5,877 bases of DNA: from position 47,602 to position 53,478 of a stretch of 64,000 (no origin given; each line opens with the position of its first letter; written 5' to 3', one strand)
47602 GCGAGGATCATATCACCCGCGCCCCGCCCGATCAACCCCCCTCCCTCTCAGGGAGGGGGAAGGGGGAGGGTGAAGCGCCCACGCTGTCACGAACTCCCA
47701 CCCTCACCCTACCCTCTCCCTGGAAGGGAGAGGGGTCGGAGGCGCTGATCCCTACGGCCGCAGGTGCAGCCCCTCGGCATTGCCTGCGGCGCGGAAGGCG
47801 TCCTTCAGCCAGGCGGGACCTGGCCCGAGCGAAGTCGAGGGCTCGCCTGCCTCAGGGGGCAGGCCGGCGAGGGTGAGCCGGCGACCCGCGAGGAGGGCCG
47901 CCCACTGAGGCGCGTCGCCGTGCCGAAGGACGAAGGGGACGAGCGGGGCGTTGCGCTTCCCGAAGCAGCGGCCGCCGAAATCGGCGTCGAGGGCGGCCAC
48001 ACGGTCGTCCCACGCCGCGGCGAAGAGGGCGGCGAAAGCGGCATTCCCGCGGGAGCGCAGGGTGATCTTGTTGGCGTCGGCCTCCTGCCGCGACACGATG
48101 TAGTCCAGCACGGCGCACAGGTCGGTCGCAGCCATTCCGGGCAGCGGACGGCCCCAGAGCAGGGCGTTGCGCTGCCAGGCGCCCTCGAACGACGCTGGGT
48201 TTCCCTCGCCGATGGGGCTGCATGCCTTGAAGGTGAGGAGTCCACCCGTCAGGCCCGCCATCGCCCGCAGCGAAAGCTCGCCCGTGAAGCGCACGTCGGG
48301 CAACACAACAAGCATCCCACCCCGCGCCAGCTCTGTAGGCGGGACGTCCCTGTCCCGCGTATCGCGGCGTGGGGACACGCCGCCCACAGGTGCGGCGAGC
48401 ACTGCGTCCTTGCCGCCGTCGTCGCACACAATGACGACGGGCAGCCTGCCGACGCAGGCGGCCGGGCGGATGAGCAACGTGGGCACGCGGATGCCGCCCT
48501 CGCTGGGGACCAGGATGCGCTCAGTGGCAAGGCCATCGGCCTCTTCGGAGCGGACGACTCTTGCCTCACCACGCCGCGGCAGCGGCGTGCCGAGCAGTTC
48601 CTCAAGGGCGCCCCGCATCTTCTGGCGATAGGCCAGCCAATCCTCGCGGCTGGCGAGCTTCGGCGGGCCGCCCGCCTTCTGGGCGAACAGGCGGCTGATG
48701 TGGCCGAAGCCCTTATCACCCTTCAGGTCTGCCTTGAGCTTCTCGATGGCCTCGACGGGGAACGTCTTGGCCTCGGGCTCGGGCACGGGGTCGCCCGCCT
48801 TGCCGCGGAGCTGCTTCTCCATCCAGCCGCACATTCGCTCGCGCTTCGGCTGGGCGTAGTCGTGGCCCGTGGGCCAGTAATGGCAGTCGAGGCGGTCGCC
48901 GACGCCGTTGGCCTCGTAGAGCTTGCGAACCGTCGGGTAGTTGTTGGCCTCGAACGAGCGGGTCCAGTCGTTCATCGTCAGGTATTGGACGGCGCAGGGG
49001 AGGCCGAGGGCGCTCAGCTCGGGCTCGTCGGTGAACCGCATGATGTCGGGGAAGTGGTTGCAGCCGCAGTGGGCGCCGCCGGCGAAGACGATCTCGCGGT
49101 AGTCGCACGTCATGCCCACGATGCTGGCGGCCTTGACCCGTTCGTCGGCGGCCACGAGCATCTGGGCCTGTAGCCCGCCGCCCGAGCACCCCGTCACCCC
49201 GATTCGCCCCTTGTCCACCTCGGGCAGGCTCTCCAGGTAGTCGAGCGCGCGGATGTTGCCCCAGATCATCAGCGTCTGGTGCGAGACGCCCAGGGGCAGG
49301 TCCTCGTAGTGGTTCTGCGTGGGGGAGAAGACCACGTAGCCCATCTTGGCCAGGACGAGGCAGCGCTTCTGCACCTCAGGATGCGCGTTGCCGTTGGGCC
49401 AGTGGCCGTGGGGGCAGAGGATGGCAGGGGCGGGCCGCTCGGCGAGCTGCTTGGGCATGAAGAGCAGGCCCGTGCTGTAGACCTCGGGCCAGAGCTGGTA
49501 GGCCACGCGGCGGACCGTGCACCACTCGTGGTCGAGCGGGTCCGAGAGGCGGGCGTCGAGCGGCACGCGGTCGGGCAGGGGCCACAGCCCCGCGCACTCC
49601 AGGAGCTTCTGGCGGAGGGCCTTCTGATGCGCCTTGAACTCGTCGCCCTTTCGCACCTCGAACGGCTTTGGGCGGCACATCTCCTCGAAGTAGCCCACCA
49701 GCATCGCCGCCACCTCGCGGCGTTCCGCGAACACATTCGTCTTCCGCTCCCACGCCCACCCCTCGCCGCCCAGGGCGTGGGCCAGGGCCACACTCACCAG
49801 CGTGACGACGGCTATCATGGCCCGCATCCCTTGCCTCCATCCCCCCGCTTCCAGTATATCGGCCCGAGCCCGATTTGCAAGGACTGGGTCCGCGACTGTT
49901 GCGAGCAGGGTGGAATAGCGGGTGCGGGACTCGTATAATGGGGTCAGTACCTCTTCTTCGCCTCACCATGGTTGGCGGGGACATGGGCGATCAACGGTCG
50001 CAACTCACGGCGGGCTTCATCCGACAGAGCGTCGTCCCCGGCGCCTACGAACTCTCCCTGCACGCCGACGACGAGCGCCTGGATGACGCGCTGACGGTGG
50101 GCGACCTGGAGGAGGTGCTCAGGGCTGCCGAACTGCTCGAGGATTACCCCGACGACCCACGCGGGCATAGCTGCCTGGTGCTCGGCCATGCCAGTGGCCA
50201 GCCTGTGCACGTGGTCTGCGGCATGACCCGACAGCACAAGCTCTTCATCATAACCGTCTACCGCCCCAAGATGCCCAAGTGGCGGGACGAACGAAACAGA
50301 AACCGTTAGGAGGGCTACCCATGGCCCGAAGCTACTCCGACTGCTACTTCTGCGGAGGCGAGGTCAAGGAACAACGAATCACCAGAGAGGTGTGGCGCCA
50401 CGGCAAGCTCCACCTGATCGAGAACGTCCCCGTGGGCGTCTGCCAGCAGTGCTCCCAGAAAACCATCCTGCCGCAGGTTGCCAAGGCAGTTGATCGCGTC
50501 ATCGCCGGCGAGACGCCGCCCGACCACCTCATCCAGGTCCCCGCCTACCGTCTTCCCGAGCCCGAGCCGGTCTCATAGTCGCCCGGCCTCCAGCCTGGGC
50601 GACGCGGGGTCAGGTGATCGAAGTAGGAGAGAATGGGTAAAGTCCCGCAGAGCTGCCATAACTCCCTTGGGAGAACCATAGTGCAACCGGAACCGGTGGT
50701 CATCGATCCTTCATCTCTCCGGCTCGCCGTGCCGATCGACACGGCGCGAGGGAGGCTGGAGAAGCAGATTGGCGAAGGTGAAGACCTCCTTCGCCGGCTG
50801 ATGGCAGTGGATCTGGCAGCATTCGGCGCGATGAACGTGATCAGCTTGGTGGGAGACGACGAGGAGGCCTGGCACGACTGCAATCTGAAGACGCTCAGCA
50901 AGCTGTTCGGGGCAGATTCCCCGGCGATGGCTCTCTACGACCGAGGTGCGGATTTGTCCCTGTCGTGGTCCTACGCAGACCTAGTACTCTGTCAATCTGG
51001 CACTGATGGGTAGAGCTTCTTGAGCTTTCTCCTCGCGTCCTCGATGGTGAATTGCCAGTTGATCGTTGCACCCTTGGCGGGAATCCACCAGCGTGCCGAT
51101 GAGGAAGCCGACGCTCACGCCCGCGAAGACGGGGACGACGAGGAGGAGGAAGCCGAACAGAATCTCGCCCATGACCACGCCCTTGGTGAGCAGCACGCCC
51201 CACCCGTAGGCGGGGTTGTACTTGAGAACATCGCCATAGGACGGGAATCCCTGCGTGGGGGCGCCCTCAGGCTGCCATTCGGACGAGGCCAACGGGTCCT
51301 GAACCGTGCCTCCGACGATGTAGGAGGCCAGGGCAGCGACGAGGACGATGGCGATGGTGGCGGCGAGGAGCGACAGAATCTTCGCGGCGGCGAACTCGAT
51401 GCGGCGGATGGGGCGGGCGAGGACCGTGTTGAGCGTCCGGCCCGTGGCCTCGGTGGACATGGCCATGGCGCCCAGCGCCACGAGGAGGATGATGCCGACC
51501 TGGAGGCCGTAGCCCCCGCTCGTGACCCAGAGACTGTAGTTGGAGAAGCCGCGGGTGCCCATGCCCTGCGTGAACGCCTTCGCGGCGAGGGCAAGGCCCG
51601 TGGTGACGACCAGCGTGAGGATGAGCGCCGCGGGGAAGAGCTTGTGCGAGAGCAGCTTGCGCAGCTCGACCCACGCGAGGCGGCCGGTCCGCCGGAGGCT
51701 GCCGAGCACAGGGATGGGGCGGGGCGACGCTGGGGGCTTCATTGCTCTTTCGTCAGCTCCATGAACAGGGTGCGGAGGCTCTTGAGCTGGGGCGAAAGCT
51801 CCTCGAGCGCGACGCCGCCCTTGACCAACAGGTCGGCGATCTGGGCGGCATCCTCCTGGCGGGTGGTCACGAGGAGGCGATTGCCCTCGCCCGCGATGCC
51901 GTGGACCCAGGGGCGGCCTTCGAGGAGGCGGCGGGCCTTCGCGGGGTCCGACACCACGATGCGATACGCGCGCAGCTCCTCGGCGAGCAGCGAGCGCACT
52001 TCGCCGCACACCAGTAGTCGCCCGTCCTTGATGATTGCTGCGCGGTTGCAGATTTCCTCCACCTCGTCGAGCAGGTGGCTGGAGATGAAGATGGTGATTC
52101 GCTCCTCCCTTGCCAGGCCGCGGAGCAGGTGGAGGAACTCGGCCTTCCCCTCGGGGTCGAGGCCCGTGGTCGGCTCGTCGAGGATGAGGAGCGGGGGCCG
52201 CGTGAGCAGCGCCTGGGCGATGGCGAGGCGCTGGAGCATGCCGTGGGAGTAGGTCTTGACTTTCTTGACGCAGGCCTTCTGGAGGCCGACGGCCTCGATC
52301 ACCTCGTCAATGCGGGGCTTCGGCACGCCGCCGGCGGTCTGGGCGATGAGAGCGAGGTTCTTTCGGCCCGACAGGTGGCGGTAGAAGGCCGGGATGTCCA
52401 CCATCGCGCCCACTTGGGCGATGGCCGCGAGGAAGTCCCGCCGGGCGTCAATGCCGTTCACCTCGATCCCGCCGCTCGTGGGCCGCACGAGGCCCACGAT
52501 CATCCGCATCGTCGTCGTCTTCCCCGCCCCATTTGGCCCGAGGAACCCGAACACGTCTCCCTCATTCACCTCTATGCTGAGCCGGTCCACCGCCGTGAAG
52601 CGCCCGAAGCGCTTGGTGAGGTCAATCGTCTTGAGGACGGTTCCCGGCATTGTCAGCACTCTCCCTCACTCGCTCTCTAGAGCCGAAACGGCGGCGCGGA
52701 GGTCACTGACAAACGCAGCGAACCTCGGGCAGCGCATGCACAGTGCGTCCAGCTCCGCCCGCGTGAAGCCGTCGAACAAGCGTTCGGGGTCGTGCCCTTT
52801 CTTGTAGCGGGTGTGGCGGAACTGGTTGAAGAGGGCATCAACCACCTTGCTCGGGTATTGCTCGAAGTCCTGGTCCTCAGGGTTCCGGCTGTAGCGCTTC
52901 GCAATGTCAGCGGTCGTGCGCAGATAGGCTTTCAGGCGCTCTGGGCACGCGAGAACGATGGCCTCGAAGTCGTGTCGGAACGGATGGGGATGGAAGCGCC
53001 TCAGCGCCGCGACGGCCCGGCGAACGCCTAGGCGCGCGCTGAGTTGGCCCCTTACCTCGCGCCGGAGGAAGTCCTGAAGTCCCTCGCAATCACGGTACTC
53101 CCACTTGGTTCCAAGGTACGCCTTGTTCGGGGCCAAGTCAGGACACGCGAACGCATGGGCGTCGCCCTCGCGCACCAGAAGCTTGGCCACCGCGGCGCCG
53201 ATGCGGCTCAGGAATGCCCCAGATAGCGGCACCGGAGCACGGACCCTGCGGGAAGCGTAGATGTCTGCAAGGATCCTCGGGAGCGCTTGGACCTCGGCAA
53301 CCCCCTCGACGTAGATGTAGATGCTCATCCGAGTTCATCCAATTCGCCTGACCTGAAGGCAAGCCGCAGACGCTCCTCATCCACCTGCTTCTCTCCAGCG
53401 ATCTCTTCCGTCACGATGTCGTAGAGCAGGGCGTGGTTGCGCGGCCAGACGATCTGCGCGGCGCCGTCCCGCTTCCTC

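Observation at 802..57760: Native genes avoid the palindrome RTCGAY; foreign segments do not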

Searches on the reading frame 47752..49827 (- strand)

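Call 29: search_protein_families(library=pfam, proteins=[window:47752-49827:-], max_evalue=0.001)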
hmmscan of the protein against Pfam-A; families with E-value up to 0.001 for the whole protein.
window:47752-49827:- (691 aa): 3 families
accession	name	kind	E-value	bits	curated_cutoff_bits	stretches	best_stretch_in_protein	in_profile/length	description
PF22244.2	GCE_fung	-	8.1e-06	26.3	27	1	188-232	84-130/231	Glucuronyl esterase, fungi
PF01738.24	DLH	-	0.00022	21.3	21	0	121-234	4-124/217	Dienelactone hydrolase family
PF05448.18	AXE1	-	0.00025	20.3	21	0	192-247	161-217/321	Acetyl xylan esterase (AXE1)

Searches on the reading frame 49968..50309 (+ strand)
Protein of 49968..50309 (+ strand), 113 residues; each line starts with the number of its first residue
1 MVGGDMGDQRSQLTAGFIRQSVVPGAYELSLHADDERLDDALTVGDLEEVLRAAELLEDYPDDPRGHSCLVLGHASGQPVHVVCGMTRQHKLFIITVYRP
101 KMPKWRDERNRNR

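Call 29: search_protein_families(library=pfam, proteins=[window:49968-50309:+], max_evalue=0.001)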
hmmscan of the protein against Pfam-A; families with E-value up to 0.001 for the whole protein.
window:49968-50309:+ (113 aa): 1 family
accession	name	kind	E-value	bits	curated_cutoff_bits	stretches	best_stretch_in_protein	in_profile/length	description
PF14076.12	DUF4258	-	3.3e-17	63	25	1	29-99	1-71/71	Domain of unknown function (DUF4258)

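Call 37: search_protein_families(library=ncbifam, proteins=[window:49968-50309:+], max_evalue=0.01)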
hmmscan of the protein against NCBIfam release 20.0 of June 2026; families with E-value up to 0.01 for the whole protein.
window:49968-50309:+ (113 aa): 0 families

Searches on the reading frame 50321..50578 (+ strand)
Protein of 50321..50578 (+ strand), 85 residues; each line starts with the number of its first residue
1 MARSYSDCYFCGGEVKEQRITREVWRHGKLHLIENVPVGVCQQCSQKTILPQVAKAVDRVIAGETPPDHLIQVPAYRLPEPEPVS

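Call 29: search_protein_families(library=pfam, proteins=[window:50321-50578:+], max_evalue=0.001)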
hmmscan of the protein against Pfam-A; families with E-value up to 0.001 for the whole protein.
window:50321-50578:+ (85 aa): 0 families

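Call 37: search_protein_families(library=ncbifam, proteins=[window:50321-50578:+], max_evalue=0.01)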
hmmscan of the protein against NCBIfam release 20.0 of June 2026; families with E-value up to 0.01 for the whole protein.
window:50321-50578:+ (85 aa): 1 family
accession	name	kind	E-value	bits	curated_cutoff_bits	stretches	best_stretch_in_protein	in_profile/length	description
TIGR03831.1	YgiT_finger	domain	5.7e-09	36.1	20.2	1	8-45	1-39/46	YgiT-type zinc finger protein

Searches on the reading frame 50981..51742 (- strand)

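Call 29: search_protein_families(library=pfam, proteins=[window:50981-51742:-], max_evalue=0.001)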
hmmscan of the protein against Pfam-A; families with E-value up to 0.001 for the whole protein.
window:50981-51742:- (253 aa): 3 families
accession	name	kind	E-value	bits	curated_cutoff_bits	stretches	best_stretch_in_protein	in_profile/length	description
PF12730.13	ABC2_membrane_4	-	7.2e-12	46.1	27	1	23-145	2-122/179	ABC-2 family transporter protein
PF12679.13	ABC2_membrane_2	-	5.1e-07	29.7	27.2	1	22-222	3-181/283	ABC-2 family transporter protein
PF12698.13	ABC2_membrane_3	-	4.9e-05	23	31.6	1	82-222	171-268/347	ABC-2 family transporter protein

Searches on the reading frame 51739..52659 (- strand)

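Call 29: search_protein_families(library=pfam, proteins=[window:51739-52659:-], max_evalue=0.001)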
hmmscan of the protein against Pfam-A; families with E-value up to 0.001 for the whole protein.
window:51739-52659:- (306 aa): 2 families
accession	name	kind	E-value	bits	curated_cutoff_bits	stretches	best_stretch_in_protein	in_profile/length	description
PF00005.33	ABC_tran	-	3.3e-28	99.4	25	1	25-165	2-137/137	ABC transporter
PF13304.12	AAA_21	-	2.3e-11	44.8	27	1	138-195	239-298/304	AAA domain, putative AbiEii toxin, Type IV TA system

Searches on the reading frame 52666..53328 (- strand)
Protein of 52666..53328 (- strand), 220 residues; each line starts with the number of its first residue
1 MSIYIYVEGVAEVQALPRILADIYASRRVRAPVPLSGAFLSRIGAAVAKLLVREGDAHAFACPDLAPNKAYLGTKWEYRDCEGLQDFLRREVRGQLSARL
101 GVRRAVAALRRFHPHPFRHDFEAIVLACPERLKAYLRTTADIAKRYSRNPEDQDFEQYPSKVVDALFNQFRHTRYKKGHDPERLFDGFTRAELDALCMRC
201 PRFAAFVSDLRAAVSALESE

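Call 29: search_protein_families(library=pfam, proteins=[window:52666-53328:-], max_evalue=0.001)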
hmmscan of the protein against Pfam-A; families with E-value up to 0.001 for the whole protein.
window:52666-53328:- (220 aa): 1 family
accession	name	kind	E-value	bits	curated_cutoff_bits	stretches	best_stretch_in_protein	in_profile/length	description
PF14103.11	DUF4276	-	2.4e-12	47.9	30.2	1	7-210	1-191/192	Domain of unknown function (DUF4276)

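Call 37: search_protein_families(library=ncbifam, proteins=[window:52666-53328:-], max_evalue=0.01)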
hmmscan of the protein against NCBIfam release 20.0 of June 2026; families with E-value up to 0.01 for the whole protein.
window:52666-53328:- (220 aa): 0 families
